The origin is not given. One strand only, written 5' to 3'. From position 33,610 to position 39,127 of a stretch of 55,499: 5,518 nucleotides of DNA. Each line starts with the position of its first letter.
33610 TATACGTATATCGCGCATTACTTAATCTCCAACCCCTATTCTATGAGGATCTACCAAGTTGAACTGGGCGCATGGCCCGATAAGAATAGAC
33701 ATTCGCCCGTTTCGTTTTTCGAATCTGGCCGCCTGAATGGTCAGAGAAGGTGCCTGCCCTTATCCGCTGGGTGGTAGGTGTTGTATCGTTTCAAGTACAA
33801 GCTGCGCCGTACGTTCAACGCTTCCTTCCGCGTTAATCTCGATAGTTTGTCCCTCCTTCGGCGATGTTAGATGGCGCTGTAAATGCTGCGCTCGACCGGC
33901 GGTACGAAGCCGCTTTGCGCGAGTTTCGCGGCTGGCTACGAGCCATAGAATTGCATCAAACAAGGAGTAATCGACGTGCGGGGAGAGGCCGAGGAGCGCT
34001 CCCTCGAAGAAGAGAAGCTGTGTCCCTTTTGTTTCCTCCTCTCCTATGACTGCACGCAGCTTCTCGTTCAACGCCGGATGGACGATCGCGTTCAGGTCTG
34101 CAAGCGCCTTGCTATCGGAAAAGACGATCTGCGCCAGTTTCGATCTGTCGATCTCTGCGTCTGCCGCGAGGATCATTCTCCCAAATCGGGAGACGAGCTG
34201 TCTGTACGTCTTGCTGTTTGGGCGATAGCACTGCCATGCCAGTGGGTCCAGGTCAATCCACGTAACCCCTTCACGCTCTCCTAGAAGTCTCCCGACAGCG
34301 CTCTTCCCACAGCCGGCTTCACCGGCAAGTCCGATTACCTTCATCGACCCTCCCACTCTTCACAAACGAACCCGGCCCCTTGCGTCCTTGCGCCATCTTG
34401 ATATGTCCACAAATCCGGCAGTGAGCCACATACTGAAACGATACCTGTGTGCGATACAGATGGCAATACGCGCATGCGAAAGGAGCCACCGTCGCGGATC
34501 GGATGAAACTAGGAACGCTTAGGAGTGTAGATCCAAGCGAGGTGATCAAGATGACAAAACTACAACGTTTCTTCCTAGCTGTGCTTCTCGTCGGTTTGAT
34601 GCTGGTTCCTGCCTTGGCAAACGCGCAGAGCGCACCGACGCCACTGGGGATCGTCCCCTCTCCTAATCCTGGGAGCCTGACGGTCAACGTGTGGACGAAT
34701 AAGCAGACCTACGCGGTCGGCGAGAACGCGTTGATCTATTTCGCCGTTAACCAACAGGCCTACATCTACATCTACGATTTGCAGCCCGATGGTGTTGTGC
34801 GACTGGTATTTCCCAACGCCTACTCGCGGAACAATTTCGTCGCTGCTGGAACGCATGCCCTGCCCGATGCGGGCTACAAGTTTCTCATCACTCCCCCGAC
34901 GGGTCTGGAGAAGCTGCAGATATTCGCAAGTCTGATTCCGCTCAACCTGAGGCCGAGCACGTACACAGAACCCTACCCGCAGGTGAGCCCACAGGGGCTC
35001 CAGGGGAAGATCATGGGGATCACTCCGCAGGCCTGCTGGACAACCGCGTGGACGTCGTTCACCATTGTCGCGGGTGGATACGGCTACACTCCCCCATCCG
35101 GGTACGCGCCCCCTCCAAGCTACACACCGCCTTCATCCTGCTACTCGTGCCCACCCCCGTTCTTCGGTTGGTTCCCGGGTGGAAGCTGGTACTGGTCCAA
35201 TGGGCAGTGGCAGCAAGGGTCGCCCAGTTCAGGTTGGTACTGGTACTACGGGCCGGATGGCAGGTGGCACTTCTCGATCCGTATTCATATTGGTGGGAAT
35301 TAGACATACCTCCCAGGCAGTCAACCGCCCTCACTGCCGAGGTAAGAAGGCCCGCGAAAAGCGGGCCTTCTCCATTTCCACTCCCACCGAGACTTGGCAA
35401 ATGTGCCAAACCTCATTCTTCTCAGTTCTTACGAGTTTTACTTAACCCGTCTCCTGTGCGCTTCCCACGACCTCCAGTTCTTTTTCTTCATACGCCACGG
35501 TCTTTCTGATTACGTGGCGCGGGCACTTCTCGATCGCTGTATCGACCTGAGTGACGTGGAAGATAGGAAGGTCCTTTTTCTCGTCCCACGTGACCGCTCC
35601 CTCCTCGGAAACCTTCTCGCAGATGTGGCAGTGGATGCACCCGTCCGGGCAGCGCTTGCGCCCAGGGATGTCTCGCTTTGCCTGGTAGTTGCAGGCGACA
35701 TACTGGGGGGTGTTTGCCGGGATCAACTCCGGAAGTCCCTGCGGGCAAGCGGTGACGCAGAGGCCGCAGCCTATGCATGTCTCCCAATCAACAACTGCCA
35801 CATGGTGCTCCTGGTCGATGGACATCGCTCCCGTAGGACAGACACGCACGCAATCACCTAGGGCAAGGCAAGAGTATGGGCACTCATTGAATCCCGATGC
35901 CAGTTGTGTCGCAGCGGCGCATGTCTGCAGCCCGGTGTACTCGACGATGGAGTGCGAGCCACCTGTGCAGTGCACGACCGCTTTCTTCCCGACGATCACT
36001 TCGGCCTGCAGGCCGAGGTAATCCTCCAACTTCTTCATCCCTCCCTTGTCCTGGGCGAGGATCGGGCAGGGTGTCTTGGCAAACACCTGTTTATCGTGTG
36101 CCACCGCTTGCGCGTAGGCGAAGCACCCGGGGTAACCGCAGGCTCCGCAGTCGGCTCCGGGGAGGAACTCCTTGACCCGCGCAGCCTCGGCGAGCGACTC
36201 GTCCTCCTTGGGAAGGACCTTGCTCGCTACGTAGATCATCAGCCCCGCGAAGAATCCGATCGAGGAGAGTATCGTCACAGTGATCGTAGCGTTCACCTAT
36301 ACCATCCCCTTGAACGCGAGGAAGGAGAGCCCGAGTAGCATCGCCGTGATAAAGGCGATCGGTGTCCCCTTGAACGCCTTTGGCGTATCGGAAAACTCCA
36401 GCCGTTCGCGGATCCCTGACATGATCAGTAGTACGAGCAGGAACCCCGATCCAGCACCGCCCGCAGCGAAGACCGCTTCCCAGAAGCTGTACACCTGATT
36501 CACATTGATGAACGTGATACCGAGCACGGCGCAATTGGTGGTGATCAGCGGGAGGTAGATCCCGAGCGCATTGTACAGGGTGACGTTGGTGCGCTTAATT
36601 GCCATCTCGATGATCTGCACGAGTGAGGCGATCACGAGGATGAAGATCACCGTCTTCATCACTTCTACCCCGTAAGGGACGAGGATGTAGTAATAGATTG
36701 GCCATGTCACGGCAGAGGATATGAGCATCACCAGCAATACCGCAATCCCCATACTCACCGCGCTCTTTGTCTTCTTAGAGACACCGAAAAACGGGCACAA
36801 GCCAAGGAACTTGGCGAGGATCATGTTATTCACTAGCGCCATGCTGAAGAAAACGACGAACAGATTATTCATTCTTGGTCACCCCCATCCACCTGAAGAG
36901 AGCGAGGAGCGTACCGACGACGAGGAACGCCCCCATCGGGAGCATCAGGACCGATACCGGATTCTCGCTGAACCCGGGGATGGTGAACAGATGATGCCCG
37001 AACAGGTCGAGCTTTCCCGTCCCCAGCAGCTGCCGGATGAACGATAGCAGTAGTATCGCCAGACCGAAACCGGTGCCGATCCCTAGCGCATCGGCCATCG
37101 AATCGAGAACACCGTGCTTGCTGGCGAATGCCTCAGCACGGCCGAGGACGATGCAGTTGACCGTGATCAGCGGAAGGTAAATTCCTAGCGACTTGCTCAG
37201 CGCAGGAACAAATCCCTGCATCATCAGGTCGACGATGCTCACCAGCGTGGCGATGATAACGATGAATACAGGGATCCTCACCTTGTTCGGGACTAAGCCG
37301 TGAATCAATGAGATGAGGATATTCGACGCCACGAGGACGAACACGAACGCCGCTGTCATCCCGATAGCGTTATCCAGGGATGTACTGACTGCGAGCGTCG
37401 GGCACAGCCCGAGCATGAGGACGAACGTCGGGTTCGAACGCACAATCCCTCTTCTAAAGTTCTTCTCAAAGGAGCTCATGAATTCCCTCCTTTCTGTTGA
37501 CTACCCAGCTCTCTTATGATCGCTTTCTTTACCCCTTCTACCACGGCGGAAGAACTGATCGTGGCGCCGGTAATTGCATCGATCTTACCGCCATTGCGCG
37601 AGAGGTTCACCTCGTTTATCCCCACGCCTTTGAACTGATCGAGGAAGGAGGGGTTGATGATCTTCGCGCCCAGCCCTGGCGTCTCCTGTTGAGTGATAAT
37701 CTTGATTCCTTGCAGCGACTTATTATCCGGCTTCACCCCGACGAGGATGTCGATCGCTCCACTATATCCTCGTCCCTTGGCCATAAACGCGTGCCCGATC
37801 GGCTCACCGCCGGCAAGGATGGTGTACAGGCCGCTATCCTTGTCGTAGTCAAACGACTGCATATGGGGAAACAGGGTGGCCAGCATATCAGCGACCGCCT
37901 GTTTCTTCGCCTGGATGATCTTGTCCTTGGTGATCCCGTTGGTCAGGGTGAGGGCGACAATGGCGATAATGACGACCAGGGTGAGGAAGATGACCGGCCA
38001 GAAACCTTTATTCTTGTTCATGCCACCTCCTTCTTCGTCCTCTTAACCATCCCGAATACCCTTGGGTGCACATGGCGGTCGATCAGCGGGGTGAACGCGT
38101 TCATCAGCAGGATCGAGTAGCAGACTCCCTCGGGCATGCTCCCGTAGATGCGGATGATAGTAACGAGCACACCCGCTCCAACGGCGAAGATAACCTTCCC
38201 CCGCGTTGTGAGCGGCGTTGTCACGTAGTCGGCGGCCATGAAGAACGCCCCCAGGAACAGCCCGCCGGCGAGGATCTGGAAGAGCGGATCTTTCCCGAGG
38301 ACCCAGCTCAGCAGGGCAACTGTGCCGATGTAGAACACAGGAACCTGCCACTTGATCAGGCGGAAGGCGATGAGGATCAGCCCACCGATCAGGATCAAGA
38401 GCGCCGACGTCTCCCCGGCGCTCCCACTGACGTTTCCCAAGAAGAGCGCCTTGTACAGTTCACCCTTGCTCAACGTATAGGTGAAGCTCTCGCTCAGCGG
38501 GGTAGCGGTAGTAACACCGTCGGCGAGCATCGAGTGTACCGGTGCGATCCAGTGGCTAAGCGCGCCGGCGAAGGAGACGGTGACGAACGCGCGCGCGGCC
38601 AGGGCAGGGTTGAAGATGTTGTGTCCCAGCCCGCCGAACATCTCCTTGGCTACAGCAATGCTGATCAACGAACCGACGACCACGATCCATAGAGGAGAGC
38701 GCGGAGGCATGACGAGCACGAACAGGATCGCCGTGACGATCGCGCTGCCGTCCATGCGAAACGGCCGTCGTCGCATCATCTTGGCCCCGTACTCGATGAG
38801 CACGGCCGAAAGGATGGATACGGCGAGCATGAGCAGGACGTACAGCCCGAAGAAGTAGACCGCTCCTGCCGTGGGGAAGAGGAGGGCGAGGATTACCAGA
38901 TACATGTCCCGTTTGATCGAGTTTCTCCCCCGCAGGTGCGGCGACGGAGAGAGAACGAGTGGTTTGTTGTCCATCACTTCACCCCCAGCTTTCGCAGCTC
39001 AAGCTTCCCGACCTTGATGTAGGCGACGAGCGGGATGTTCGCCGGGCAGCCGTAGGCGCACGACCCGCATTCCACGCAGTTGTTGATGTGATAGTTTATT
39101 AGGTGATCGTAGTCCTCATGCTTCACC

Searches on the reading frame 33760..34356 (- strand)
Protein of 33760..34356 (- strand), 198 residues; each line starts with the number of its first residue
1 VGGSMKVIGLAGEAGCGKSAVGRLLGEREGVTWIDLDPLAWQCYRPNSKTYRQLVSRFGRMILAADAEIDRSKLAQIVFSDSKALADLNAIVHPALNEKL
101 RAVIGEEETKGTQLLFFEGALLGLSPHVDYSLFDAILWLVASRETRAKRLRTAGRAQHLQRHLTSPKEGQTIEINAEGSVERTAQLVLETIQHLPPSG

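Call 46: search_protein_families(library=pfam, proteins=[window:33760-34356:-], max_evalue=0.00001)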
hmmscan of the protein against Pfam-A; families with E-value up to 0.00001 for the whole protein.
window:33760-34356:- (198 aa): 1 family
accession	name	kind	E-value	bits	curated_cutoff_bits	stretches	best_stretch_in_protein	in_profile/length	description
PF01121.26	CoaE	-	2.4e-23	83.2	27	1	7-150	2-140/180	Dephospho-CoA kinase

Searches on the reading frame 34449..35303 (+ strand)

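Call 46: search_protein_families(library=pfam, proteins=[window:34449-35303:+], max_evalue=0.00001)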
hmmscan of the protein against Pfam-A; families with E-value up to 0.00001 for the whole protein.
window:34449-35303:+ (284 aa): 1 family
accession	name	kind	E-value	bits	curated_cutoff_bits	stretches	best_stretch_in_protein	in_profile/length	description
PF14326.11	DUF4384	-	2.6e-20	72.7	27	1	87-161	1-78/81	Domain of unknown function (DUF4384)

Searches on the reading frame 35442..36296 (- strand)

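Call 46: search_protein_families(library=pfam, proteins=[window:35442-36296:-], max_evalue=0.00001)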
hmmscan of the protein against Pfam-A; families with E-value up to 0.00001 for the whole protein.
window:35442-36296:- (284 aa): 7 families
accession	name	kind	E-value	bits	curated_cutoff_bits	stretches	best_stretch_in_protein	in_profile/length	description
PF12838.12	Fer4_7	-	5.1e-11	43.3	27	1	147-187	6-51/52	4Fe-4S dicluster domain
PF04060.18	FeS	-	9.3e-11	41.7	23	1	45-69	1-25/33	Putative Fe-S cluster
PF00037.32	Fer4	-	1.3e-09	37.9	21.1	1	168-187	2-21/24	4Fe-4S binding domain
PF13237.11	Fer4_10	-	2e-08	34.4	25.5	1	142-185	8-53/53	4Fe-4S dicluster domain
PF13187.11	Fer4_9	-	2.9e-07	30.8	27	1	147-187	6-50/52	4Fe-4S dicluster domain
PF14697.11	Fer4_21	-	1.2e-06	28.9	35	1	142-185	7-52/59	4Fe-4S dicluster domain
PF12797.12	Fer4_2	-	2.2e-06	27.7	24.5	1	168-185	4-21/22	4Fe-4S binding domain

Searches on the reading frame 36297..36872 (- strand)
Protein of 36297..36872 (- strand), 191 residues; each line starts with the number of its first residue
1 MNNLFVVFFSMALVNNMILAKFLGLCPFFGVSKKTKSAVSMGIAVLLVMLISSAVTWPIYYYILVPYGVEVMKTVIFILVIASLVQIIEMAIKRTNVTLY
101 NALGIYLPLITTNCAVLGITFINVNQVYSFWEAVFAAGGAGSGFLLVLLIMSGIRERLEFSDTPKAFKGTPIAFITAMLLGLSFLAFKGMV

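Call 12: search_protein_families(library=pfam, proteins=[window:36297-36872:-], max_evalue=0.001)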
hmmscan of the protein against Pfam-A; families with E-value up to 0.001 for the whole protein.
window:36297-36872:- (191 aa): 1 family
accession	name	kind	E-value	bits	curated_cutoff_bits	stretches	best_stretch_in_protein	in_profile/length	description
PF02508.19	Rnf-Nqr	-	5e-53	180.1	23.8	1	5-190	2-173/174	Rnf-Nqr subunit, membrane protein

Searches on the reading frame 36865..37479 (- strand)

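Call 12: search_protein_families(library=pfam, proteins=[window:36865-37479:-], max_evalue=0.001)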
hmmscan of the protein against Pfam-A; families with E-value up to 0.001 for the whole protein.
window:36865-37479:- (204 aa): 1 family
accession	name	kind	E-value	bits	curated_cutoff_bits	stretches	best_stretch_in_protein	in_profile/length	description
PF02508.19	Rnf-Nqr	-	1.6e-60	204.5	23.8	1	7-191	4-173/174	Rnf-Nqr subunit, membrane protein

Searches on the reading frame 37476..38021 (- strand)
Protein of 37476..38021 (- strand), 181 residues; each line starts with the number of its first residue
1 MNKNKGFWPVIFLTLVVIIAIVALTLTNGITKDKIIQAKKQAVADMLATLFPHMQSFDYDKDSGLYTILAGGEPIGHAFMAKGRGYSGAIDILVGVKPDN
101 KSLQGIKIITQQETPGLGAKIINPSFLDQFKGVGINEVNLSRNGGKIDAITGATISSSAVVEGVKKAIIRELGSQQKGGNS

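Call 12: search_protein_families(library=pfam, proteins=[window:37476-38021:-], max_evalue=0.001)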
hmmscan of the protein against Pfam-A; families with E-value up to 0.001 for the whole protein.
window:37476-38021:- (181 aa): 1 family
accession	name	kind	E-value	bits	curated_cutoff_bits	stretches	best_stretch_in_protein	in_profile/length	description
PF04205.19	FMN_bind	-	1e-18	68.2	22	1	85-168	1-76/77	FMN-binding domain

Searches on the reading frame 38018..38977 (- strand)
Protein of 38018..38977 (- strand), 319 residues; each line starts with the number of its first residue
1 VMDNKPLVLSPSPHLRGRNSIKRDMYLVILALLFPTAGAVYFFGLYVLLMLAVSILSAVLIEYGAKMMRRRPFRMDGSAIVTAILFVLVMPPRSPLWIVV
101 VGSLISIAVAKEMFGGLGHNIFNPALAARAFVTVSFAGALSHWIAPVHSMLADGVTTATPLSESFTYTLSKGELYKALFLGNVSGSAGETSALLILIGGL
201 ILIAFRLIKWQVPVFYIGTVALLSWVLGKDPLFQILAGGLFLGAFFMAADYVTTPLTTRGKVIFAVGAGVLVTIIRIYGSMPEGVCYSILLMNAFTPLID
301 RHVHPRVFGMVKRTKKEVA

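Call 12: search_protein_families(library=pfam, proteins=[window:38018-38977:-], max_evalue=0.001)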
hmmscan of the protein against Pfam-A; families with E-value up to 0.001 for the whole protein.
window:38018-38977:- (319 aa): 1 family
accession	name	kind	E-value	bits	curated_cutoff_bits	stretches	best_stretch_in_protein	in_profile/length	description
PF03116.20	NQR2_RnfD_RnfE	-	4.5e-105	351.7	27.7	1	9-309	2-296/296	NQR2, RnfD, RnfE family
